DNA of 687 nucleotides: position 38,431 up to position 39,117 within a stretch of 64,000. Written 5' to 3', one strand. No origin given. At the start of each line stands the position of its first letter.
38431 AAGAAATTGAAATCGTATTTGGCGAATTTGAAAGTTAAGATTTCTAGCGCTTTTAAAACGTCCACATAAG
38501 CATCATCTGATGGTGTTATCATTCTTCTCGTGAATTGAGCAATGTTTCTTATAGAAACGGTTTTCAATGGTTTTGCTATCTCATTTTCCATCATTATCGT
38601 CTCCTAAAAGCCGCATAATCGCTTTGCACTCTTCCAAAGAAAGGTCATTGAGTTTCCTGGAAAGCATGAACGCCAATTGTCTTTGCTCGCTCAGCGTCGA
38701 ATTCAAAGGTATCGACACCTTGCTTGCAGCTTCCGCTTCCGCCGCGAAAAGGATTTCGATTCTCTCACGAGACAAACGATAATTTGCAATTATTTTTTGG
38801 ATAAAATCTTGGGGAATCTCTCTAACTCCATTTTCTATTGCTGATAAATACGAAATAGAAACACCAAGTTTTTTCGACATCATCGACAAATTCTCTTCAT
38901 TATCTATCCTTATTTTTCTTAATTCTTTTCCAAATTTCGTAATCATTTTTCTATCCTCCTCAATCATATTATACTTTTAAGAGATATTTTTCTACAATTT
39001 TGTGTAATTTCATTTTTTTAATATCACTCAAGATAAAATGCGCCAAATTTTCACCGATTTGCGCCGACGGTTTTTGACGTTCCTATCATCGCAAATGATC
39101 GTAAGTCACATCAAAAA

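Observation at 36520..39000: AT-rich five-gene cassette (XRE, ImmA/IrrE, DUF4417-like, two orphans) with no mobility genes: candidate undescribed conflict or defence module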

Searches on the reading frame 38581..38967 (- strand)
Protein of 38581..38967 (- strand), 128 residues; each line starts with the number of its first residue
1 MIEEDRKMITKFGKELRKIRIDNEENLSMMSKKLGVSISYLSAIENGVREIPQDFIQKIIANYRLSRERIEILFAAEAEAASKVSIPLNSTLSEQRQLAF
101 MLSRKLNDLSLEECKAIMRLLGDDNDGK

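Call 3: search_protein_families(library=pfam, proteins=[window:38581-38967:-], max_evalue=1)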
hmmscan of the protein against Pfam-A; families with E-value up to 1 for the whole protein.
window:38581-38967:- (128 aa): 5 families
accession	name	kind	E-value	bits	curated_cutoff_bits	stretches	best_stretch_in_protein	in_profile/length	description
PF01381.28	HTH_3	-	1e-09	38.7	23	1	16-67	1-52/55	Helix-turn-helix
PF12844.13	HTH_19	-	2.7e-06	27.7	30.2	1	13-60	1-48/64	Helix-turn-helix domain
PF13560.12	HTH_31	-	0.00024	21.8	27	1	12-70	2-61/64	Helix-turn-helix domain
PF13413.12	HTH_25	-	0.00046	20.4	24.6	1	16-63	2-51/62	Helix-turn-helix domain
PF13833.12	EF-hand_8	-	0.24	11.6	28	1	103-128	11-41/54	EF-hand domain pair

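Call 4: search_protein_families(library=padloc, proteins=[window:38581-38967:-], max_evalue=1)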
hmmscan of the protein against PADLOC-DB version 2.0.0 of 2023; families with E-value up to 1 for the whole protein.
window:38581-38967:- (128 aa): 7 families
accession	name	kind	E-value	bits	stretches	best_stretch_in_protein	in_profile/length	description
PDLC02926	HTH_VI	-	2.8e-11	41.5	1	12-92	2-80/92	-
PDLC03665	Control_protein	-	1e-05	23.7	1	11-61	8-59/77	control protein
PDLC04142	capH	-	6.4e-05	22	1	7-126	2-103/103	capH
PDLC03954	RmrA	-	0.0026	14.7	1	6-62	4-61/380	-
PDLC03943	RmrA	-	0.0086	13.2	1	13-67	4-58/370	-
PDLC04164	AriA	-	0.039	11.5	1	3-104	84-185/253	-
PDLC03664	Control_protein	-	0.041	12.4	1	9-59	11-61/74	control protein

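Call 5: search_protein_families(library=phrogs, proteins=[window:38581-38967:-], max_evalue=1)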
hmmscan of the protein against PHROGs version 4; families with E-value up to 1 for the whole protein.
window:38581-38967:- (128 aa): 24 families
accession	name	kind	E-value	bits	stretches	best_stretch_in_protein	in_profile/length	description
phrog_8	-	transcription regulation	8.6e-08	33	1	4-60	69-125/346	transcriptional regulator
phrog_2967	-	transcription regulation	1.8e-06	28.6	1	4-67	3-66/225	transcriptional regulator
phrog_1468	-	transcription regulation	8.9e-06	26.2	1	6-60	2-55/67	transcriptional repressor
phrog_3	-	transcription regulation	2.5e-05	25.3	1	7-79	84-152/430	transcriptional repressor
phrog_32768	-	unknown function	0.0016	18.2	1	9-62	7-60/446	-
phrog_2439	-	transcription regulation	0.0021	18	1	13-66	9-62/367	transcriptional regulator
phrog_1124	-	transcription regulation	0.0037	17.9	1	9-69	2-65/177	transcriptional regulator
phrog_9908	-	DNA, RNA and nucleotide metabolism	0.0043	17.3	1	11-81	13-84/282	DNA binding protein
phrog_5736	-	transcription regulation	0.0057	17.8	1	14-98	9-91/133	transcriptional regulator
phrog_4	-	transcription regulation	0.0059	16.6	1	8-59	133-180/400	transcriptional repressor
phrog_7241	-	transcription regulation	0.02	15.9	1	31-65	81-115/122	transcriptional regulator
phrog_9774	-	moron, auxiliary metabolic gene and host takeover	0.03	15.6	1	49-116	47-111/119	NrdC-like thioredoxin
phrog_33502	-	unknown function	0.043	14.5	1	9-77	111-178/190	-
phrog_638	-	transcription regulation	0.059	14.2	1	26-111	19-93/145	transcriptional regulator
phrog_147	-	transcription regulation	0.069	14.5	1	10-62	3-56/100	transcriptional regulator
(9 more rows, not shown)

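Call 6: search_protein_families(library=ncbifam, proteins=[window:38581-38967:-], max_evalue=1)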
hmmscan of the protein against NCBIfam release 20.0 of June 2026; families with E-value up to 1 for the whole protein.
window:38581-38967:- (128 aa): 9 families
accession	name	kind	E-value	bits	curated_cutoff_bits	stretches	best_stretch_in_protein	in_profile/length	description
NF046032.1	TransRegSlrRBacil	equivalog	0.00014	22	250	1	17-66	7-57/149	HTH-type transcriptional regulator SlrR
NF041677.1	trans_regClgR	equivalog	0.0015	18.6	170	1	12-65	9-62/113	transcriptional regulator ClgR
NF038139.1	Reg_Aceta_RamB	equivalog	0.0023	16.7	700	1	12-63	3-54/465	acetate metabolism transcriptional regulator RamB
NF047948.1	male_kill_WMK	equivalog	0.018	14.5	300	1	8-92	159-239/300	WO male-killing family protein Wmk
NF041534.1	rodZ_Strepcoccus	equivalog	0.019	14.1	375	1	13-63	7-59/275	cytoskeleton protein RodZ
NF006015.0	PRK08154.1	subfamily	0.048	12.8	204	1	3-59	22-78/314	anaerobic benzoate catabolism transcriptional regulator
NF041951.1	phage_RstR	subfamily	0.054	13.8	80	1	11-68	2-59/108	RstR family transcriptional repressor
TIGR02147.1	Fsuc_second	paralog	0.056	12.9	50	1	26-66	29-70/272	TIGR02147 family protein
TIGR03070.1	couple_hipB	subfamily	0.11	12.5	71.65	1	11-50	2-41/58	type II toxin-antitoxin system Y4mF family antitoxin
